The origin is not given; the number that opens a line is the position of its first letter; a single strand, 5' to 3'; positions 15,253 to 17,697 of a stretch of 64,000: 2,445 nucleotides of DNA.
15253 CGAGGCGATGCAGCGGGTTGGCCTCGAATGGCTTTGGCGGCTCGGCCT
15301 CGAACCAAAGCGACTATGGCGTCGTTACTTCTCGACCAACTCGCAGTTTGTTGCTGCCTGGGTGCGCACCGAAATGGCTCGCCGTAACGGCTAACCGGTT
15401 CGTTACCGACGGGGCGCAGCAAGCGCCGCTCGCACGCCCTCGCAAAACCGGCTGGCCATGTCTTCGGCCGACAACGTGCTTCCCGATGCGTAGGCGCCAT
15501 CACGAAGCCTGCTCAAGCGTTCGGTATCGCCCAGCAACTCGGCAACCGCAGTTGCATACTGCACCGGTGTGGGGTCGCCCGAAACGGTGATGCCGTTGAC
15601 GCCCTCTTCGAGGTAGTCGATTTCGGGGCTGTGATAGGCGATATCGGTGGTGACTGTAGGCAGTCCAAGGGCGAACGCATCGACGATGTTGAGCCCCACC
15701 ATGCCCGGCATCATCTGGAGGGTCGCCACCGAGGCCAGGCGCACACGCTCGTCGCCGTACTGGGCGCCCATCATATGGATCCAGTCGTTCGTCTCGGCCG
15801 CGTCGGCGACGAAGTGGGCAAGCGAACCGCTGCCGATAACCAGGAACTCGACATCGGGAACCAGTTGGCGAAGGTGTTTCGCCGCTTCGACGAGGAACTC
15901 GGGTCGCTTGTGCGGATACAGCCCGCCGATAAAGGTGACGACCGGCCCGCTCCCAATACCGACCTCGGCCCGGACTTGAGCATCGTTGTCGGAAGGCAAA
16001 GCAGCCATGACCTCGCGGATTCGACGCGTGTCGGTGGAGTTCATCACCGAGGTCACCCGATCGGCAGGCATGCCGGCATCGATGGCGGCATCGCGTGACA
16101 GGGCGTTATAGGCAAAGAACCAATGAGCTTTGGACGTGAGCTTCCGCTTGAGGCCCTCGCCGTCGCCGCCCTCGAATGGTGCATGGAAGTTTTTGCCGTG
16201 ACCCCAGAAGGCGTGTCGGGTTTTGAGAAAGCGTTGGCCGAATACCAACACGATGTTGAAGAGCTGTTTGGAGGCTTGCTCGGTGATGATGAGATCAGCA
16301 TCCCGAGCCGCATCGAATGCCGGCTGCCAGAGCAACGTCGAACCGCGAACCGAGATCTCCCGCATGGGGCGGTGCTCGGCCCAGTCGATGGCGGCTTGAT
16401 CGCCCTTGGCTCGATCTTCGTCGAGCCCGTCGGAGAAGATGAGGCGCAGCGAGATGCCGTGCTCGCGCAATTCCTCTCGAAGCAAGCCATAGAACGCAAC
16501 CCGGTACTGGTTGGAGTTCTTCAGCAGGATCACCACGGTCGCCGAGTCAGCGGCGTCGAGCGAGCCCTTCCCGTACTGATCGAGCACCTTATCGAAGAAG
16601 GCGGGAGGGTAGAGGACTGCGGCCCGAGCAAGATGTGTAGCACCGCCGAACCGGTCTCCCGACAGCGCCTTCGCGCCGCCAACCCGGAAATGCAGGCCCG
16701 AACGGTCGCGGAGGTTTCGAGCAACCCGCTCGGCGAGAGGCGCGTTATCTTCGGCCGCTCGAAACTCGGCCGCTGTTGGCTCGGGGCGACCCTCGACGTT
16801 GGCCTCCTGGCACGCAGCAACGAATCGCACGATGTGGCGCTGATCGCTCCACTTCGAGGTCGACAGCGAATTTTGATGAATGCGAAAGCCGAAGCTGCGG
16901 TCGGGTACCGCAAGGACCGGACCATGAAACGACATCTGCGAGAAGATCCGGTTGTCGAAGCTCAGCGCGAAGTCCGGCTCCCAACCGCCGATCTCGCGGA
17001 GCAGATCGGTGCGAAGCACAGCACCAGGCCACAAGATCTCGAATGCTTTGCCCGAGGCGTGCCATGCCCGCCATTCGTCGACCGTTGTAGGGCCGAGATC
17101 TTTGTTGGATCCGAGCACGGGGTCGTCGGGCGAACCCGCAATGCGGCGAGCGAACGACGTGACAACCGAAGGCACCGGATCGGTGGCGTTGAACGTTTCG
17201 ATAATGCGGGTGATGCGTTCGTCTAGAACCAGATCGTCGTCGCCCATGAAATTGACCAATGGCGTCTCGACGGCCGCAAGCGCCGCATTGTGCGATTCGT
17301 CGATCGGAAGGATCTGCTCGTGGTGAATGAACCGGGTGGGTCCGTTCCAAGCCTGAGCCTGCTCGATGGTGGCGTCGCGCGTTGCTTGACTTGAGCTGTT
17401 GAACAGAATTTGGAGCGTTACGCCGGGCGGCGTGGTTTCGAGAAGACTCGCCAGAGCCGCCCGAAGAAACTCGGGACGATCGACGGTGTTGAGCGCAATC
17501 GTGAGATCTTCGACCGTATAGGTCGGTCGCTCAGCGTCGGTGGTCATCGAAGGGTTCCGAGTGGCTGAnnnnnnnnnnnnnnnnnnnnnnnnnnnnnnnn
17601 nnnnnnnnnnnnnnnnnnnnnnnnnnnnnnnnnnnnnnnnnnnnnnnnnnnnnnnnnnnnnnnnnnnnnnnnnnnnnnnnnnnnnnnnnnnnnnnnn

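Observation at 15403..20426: MtnK-family kinase + nucleotidyltransferase + IMPase-family phosphatase operon feeding a GT2-GT4 fusion: a possible salvage-to-glycan activation route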

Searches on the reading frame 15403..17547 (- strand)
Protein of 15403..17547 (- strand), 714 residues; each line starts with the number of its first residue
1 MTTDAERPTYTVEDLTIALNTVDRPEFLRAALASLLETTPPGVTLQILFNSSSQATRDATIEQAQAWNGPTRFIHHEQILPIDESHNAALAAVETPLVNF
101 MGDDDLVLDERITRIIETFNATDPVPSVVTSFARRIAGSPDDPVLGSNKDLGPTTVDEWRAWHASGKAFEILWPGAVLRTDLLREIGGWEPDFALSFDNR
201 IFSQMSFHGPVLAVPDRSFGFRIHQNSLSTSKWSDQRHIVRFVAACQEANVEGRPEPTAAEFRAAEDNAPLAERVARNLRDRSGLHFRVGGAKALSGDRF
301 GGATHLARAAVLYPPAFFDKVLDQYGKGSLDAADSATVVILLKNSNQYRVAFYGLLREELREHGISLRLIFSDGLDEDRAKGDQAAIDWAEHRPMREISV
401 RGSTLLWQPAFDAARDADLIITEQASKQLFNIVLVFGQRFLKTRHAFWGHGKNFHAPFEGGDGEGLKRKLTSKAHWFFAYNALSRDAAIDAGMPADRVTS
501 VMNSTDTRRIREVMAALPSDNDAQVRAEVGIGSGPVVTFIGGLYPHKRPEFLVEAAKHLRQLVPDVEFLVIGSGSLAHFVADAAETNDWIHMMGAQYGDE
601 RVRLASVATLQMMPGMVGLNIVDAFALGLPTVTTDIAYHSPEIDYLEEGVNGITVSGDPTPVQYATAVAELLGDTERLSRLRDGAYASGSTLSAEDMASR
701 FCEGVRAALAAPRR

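Call 3: search_protein_families(library=pfam, proteins=[window:15403-17547:-])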
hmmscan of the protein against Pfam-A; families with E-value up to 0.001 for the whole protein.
window:15403-17547:- (714 aa): 4 families
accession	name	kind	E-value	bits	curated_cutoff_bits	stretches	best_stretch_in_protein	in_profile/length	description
PF13692.12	Glyco_trans_1_4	-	2.1e-16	60.9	27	1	535-674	2-142/142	Glycosyl transferases group 1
PF00534.26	Glycos_transf_1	-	3.5e-14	53.1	26.4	1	531-686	11-170/172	Glycosyl transferases group 1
PF00535.33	Glycos_transf_2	-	9.6e-08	32.6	23.3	1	21-129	6-113/168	Glycosyl transferase family 2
PF13641.12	Glyco_tranf_2_3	-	0.00024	21.6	27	1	20-209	8-198/230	Glycosyltransferase like family 2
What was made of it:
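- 15403..17547 (-): GT2-GT4 fusion glycosyltransferase, 714 aa, last gene of the operon. Pfam finds GT2 at residues 21-129 and GT4 at residues 531-686 (call 3).
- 15490..15957 (-): GT4 (GT-B) C-terminal domain of the fusion. PF00534 and PF13692 match residues 531-686 (call 3).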

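Call 4: search_protein_families(library=ncbifam, proteins=[window:15403-17547:-])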
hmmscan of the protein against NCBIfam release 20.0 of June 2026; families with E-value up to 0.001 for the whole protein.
window:15403-17547:- (714 aa): 8 families
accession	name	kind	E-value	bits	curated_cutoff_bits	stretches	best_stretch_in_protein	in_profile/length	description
TIGR03449.1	mycothiol_MshA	equivalog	1.3e-09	37.5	462.5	1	517-708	203-403/406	D-inositol-3-phosphate glycosyltransferase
TIGR04063.1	stp3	hypoth_equivalog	1.7e-09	37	442.05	1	485-591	169-273/397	TIGR04063 family PEP-CTERM/XrtA system glycosyltransferase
TIGR04047.1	MSMEG_0565_glyc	hypoth_equivalog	5.1e-09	35.7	259.85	1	499-679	162-346/373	MSMEG_0565 family glycosyltransferase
TIGR04440.1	glyco_TIGR04440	domain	6.7e-06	26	70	1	15-121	2-108/215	TIGR00180 family glycosyltransferase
NF047880.1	glyco_SdgA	exception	7.6e-06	24.8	800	1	540-696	321-478/488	serine-aspartate repeat adhesin O-glycosyltransferase SdgA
NF038011.1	PelF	equivalog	0.00028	20.1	100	1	494-677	266-460/489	GT4 family glycosyltransferase PelF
NF007640.0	PRK10307.1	subfamily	0.0004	19.4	276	1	487-615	185-310/411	WcaI family glycosyltransferase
NF041876.1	EPS_EpsE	equivalog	0.00087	18.6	400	0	540-684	220-371/389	exopolysaccharide biosynthesis GT4 family glycosyltransferase EpsE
